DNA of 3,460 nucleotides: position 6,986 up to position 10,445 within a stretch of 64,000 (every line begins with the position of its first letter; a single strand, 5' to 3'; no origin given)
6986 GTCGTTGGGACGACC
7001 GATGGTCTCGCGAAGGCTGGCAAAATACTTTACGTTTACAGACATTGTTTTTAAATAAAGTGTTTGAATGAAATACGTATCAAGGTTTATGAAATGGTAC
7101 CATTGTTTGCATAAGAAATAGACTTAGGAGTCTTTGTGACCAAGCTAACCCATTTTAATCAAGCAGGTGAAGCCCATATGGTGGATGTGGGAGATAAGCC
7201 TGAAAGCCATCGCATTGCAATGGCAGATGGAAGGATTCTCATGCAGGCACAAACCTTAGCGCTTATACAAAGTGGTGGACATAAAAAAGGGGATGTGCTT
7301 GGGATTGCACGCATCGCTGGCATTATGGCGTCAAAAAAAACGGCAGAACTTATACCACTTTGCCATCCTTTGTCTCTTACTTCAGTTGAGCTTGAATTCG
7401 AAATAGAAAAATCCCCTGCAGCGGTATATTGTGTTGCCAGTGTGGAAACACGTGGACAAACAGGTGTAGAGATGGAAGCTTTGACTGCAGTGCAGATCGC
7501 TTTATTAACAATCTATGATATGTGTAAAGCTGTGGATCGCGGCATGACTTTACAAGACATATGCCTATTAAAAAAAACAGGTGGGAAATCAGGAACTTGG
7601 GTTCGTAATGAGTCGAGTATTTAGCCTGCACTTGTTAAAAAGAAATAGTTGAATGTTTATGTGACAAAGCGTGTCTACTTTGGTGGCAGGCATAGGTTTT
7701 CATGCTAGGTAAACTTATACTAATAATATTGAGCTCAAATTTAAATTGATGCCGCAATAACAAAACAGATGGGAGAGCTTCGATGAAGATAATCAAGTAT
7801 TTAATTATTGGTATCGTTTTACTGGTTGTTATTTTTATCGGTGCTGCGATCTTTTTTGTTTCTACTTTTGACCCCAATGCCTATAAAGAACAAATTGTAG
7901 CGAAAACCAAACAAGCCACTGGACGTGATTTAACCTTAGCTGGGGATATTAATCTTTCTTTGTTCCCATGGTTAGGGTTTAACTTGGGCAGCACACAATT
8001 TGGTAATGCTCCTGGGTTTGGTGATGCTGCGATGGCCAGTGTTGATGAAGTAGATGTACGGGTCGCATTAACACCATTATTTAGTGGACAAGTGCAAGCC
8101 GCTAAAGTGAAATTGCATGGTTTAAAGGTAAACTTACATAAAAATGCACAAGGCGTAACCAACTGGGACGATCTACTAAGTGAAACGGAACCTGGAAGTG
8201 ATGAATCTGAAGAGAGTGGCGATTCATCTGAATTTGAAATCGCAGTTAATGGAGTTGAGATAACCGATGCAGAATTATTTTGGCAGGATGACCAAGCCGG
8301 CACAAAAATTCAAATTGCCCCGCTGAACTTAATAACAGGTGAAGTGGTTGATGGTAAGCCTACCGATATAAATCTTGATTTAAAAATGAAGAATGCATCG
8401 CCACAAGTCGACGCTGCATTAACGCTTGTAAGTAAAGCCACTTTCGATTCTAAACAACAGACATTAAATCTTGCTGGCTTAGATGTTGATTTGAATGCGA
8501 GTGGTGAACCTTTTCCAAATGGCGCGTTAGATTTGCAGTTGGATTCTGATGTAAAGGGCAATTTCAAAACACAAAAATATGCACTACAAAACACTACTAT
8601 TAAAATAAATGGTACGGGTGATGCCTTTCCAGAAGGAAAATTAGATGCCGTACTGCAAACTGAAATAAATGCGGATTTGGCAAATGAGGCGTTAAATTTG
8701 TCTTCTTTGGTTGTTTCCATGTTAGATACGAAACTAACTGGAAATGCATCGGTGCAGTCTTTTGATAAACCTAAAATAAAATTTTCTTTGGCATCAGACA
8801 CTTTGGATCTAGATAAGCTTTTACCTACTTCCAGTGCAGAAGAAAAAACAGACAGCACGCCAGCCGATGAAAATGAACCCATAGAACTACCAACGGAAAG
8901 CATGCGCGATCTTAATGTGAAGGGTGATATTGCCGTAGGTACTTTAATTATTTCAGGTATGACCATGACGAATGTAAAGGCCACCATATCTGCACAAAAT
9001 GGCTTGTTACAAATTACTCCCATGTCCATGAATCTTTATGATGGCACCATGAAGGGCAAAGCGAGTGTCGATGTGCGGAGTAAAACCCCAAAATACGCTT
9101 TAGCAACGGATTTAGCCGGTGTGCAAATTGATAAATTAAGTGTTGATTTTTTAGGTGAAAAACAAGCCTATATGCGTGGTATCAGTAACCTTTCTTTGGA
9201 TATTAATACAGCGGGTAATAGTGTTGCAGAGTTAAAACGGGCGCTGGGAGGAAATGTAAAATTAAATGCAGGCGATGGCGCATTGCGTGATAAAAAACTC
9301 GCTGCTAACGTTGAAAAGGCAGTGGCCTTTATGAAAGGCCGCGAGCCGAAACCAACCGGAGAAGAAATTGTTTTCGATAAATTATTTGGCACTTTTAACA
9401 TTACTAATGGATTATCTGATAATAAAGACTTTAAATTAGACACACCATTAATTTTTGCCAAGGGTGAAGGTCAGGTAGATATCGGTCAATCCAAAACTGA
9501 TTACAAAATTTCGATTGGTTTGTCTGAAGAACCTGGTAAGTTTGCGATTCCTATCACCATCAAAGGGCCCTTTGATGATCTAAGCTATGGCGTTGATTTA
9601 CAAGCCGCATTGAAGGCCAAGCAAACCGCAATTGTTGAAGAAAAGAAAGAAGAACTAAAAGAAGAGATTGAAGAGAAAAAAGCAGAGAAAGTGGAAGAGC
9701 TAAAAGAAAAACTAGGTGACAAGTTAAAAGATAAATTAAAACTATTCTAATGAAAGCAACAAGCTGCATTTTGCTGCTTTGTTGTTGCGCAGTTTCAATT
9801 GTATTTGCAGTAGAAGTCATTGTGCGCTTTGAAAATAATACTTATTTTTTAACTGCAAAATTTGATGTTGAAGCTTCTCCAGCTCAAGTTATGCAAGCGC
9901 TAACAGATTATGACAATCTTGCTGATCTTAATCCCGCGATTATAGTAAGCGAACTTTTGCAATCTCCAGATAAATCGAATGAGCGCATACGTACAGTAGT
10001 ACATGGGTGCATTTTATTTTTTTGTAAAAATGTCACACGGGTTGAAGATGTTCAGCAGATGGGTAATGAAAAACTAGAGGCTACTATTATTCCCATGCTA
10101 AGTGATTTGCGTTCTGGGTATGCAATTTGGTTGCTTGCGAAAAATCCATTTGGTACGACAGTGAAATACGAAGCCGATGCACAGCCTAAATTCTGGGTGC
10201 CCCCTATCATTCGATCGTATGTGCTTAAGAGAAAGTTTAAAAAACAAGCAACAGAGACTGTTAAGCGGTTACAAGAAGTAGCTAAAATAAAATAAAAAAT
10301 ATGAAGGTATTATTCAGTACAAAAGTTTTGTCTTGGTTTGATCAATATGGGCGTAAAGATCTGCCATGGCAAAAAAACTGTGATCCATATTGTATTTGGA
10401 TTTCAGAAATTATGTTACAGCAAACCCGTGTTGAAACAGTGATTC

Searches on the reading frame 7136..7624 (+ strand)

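Call 46: search_protein_families(library=pfam, proteins=[window:7136-7624:+], max_evalue=0.001)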
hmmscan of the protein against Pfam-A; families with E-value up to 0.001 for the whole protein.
window:7136-7624:+ (162 aa): 1 family
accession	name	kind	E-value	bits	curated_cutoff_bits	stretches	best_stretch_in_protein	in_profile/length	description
PF01967.27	MoaC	-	2.1e-57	193.4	27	1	15-150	1-136/136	MoaC family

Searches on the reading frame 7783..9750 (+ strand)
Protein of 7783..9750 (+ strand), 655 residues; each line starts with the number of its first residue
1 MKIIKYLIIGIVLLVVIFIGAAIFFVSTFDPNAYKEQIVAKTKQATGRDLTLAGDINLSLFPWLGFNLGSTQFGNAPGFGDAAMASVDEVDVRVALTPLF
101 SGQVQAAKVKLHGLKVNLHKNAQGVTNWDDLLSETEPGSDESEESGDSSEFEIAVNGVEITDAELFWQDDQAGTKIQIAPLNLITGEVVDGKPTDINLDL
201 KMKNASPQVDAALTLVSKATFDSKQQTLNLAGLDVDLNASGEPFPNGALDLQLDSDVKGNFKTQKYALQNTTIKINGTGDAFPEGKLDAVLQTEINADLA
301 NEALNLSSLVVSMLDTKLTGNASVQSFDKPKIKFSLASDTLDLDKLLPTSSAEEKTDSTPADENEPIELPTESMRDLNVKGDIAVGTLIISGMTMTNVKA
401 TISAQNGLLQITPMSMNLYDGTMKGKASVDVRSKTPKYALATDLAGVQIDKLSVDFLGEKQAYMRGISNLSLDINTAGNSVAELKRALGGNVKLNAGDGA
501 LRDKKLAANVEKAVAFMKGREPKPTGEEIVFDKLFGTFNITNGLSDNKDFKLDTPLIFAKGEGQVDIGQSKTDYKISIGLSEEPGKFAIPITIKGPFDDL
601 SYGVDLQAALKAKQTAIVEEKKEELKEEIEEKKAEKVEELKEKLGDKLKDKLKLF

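Call 46: search_protein_families(library=pfam, proteins=[window:7783-9750:+], max_evalue=0.001)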
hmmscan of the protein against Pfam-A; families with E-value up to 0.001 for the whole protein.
window:7783-9750:+ (655 aa): 3 families
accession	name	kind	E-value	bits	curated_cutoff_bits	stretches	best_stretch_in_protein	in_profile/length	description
PF05170.20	AsmA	-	9.5e-67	226.6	29.8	2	2-189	3-193/607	AsmA family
PF05359.17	DUF748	-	7.2e-20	71.1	50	1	11-470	20-438/1037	Domain of Unknown Function (DUF748)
PF13116.12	YhdP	-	2.7e-17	62.5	46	2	3-311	7-273/1224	YhdP protein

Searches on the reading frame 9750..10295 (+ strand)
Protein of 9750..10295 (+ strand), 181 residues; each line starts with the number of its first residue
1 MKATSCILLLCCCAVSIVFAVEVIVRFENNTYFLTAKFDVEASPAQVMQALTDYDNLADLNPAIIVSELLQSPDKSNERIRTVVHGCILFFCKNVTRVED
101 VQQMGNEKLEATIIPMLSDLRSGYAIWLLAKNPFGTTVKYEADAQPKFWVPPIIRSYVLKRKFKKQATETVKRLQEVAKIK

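Call 46: search_protein_families(library=pfam, proteins=[window:9750-10295:+], max_evalue=0.001)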
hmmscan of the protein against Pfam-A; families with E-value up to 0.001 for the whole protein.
window:9750-10295:+ (181 aa): 2 families
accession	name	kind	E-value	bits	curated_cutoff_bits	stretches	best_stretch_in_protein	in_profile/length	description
PF10604.15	Polyketide_cyc2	-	3.6e-07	31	27.4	1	35-177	5-140/142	Polyketide cyclase / dehydrase and lipid transport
PF03364.25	Polyketide_cyc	-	1.4e-06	29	23.4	1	40-164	1-119/126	Polyketide cyclase / dehydrase and lipid transport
